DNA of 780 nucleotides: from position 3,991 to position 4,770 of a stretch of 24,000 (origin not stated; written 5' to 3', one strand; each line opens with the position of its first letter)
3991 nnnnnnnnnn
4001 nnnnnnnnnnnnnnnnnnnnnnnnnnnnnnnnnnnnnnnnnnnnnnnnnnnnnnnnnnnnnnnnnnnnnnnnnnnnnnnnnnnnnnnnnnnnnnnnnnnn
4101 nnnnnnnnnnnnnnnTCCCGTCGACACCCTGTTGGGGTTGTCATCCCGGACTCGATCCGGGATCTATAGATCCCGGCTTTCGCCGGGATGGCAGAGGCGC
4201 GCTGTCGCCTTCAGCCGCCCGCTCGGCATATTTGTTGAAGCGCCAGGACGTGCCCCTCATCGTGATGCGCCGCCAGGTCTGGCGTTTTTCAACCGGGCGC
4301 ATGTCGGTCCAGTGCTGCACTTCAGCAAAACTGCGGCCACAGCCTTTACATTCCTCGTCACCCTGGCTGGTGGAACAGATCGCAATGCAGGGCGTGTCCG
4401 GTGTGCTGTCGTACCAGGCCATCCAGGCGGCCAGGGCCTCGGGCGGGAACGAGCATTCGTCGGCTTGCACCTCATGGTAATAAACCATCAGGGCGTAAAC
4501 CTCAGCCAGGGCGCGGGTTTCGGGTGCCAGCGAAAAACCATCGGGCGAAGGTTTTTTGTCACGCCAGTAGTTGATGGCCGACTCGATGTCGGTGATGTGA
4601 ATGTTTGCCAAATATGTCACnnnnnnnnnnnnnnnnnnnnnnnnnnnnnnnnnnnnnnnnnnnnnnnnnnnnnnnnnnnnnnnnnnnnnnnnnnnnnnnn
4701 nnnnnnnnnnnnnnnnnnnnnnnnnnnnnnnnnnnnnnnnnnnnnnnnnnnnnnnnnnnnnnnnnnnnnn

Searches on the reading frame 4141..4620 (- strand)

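Call 68: search_protein_families(library=pfam, proteins=[window:4141-4620:-], max_evalue=0.0001)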
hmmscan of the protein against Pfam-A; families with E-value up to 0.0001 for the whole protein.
window:4141-4620:- (159 aa): 2 families
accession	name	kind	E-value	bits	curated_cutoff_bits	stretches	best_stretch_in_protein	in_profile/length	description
PF12512.13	DUF3717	-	1.5e-29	102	25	1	6-71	2-68/68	Protein of unknown function (DUF3717)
PF06945.18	DUF1289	-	3e-14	53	27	1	76-122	1-46/47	Protein of unknown function (DUF1289)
